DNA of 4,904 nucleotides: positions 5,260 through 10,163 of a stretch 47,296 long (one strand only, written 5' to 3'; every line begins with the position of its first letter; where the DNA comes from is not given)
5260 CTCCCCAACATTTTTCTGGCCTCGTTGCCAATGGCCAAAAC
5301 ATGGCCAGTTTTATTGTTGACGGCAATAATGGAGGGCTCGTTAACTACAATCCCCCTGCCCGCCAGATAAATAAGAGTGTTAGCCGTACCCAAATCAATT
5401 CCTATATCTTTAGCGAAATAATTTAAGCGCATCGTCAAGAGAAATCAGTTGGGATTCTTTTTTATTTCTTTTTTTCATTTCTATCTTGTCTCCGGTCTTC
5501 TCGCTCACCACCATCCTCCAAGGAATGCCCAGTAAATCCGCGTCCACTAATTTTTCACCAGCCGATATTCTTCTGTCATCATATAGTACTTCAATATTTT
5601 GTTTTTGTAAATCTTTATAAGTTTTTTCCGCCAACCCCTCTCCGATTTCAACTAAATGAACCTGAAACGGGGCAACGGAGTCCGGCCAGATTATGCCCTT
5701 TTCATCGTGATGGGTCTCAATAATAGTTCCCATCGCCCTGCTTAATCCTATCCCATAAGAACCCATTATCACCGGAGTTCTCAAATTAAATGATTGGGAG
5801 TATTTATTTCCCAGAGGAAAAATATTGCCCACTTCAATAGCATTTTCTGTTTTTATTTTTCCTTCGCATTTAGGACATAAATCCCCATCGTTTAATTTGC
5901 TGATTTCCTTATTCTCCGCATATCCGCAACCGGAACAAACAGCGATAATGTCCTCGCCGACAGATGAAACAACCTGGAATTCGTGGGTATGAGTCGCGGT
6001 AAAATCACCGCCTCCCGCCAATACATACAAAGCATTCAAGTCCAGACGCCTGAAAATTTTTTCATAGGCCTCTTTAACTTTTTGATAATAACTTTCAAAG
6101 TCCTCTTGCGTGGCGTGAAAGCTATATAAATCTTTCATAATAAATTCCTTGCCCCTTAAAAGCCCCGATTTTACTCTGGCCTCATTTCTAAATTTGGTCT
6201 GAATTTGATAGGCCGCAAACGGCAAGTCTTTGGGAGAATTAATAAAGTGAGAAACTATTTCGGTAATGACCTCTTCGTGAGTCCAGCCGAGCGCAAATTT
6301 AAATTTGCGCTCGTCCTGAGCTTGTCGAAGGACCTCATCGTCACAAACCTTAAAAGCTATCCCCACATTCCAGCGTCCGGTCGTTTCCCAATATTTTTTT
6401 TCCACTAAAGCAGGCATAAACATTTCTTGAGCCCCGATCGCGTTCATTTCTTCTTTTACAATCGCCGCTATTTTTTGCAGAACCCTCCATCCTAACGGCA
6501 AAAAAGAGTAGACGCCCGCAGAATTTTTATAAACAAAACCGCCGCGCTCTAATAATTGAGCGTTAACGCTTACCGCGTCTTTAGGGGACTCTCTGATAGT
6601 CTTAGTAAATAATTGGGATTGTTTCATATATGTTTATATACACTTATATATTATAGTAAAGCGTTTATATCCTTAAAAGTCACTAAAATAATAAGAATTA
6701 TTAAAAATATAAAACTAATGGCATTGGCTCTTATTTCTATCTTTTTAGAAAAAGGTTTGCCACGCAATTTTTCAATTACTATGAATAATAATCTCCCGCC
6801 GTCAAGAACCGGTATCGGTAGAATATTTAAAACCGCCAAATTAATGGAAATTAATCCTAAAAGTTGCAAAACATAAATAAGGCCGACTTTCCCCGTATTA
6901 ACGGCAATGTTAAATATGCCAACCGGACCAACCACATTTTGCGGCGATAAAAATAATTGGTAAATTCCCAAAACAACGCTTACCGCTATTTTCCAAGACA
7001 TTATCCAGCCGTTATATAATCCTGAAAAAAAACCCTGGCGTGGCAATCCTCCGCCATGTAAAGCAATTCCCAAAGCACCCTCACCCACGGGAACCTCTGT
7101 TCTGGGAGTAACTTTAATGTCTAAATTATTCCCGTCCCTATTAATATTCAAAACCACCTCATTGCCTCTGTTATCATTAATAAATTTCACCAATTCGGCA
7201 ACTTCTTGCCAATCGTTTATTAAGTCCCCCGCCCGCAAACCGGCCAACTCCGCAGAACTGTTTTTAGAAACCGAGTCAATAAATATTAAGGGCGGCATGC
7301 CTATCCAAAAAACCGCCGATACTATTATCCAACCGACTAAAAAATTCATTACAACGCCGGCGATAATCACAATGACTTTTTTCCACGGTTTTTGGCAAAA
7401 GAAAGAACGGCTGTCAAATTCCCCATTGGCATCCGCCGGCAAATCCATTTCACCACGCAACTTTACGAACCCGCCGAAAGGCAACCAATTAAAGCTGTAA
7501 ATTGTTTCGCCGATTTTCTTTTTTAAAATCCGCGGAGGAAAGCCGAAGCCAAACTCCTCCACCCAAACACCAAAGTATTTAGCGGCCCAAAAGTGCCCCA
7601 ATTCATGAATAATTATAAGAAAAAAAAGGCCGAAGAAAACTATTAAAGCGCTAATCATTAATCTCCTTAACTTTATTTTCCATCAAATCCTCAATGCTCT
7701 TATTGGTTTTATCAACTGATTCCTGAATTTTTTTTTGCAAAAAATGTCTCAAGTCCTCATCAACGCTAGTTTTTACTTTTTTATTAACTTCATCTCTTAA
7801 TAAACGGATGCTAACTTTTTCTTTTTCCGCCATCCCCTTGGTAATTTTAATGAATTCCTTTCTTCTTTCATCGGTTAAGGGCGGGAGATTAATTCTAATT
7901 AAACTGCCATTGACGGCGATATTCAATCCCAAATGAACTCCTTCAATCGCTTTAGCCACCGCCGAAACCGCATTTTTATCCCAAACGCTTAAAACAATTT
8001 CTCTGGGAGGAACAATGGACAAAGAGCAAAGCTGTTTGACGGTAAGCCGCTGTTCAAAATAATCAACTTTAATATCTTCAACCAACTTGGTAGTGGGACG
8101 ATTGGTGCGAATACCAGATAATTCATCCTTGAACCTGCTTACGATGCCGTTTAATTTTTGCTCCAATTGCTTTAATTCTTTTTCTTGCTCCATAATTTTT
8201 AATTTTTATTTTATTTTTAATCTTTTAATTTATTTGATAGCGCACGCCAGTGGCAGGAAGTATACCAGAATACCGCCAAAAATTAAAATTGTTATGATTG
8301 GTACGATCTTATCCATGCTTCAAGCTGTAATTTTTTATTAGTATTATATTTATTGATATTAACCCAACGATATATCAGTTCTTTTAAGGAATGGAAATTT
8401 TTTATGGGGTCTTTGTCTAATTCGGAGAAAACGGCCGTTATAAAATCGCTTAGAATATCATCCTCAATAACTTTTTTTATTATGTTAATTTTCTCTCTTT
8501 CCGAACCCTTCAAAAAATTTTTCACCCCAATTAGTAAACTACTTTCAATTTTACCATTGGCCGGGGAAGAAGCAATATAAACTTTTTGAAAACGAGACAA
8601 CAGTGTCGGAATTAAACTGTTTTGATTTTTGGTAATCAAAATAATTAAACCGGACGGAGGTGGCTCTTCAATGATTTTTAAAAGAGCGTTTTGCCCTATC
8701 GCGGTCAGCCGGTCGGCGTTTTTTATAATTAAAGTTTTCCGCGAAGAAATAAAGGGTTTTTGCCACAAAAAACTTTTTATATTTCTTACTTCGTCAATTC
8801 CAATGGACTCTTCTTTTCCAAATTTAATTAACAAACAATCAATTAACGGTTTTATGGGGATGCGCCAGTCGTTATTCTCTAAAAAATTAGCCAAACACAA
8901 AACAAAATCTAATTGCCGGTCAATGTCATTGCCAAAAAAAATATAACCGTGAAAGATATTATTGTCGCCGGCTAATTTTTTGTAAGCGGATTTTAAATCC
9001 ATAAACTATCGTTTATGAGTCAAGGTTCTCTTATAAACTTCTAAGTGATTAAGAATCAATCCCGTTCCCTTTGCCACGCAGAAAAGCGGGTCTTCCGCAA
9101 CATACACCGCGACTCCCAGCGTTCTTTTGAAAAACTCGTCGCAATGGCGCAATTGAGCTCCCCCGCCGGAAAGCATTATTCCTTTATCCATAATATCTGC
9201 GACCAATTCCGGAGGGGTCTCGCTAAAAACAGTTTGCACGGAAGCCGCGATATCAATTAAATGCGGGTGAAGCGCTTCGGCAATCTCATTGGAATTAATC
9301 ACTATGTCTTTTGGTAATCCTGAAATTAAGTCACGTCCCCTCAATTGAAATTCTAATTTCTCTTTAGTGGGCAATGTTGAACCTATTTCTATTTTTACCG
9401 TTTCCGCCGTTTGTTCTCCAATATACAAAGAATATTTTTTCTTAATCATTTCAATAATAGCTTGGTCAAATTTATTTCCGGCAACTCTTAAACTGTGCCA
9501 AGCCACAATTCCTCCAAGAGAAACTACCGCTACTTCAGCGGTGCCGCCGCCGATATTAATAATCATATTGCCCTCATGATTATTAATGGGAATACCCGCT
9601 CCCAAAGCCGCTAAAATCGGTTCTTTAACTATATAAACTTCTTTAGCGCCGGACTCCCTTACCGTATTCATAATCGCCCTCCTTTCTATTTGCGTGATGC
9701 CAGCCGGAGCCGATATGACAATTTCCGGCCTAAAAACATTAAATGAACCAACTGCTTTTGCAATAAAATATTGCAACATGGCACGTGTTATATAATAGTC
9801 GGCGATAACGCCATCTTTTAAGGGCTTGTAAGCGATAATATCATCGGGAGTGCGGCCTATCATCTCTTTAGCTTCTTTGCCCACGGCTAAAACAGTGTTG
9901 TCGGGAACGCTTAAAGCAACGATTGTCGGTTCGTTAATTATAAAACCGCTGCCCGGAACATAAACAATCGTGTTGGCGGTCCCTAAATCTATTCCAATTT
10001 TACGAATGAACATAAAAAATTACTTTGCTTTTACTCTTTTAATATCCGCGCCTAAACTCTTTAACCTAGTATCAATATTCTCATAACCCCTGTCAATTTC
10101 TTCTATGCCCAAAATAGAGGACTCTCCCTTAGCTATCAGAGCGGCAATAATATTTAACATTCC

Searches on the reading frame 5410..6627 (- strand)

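Call 53: search_protein_families(library=pfam, proteins=[window:5410-6627:-], max_evalue=0.00001)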
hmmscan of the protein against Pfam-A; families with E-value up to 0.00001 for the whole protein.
window:5410-6627:- (405 aa): 2 families
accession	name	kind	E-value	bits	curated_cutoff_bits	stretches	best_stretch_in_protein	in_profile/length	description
PF00587.30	tRNA-synt_2b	-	2.8e-24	86.6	29.3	1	105-306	5-179/179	tRNA synthetase class II core domain (G, H, P, S and T)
PF03129.25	HGTP_anticodon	-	8.5e-13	48.7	21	1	331-404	16-91/94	Anticodon binding domain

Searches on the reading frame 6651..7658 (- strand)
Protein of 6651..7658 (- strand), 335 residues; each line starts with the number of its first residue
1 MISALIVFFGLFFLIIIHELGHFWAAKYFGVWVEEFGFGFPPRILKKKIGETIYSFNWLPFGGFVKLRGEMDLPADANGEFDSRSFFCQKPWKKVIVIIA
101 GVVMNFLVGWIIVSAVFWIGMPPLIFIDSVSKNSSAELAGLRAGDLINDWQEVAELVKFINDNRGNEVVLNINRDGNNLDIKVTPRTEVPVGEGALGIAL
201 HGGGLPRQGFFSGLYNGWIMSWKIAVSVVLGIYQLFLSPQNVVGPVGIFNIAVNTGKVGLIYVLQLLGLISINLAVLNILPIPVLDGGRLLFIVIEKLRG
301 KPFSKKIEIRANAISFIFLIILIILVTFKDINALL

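Call 53: search_protein_families(library=pfam, proteins=[window:6651-7658:-], max_evalue=0.00001)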
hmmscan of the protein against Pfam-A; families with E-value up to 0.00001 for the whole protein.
window:6651-7658:- (335 aa): 1 family
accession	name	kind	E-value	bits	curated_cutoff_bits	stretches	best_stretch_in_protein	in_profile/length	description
PF02163.28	Peptidase_M50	-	8.3e-52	176.1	27.2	1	8-322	3-221/221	Peptidase family M50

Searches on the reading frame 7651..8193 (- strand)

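Call 53: search_protein_families(library=pfam, proteins=[window:7651-8193:-], max_evalue=0.00001)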
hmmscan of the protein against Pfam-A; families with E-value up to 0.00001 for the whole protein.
window:7651-8193:- (180 aa): 1 family
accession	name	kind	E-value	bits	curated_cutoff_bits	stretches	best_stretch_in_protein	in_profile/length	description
PF01765.24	RRF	-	2.1e-41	141.9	29.7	1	21-178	1-163/164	Ribosome recycling factor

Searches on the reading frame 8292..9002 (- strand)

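Call 53: search_protein_families(library=pfam, proteins=[window:8292-9002:-], max_evalue=0.00001)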
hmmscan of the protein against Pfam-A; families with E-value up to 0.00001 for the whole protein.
window:8292-9002:- (236 aa): 1 family
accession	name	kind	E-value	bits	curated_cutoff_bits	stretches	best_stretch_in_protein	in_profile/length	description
PF13177.12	DNA_pol3_delta2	-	1.3e-25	90.7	27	1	11-144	13-158/161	DNA polymerase III, delta subunit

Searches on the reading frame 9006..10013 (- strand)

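Call 53: search_protein_families(library=pfam, proteins=[window:9006-10013:-], max_evalue=0.00001)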
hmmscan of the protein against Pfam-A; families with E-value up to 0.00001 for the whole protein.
window:9006-10013:- (335 aa): 3 families
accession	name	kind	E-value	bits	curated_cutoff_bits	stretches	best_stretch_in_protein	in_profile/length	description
PF06723.19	MreB_Mbl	-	4.2e-130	433.8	27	1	5-326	3-324/327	MreB/Mbl protein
PF14450.12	FtsA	-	2.8e-09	37.8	31.8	1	151-313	2-124/127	Cell division protein FtsA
PF00012.26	HSP70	-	5.1e-08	32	20.6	1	97-195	135-239/599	Hsp70 protein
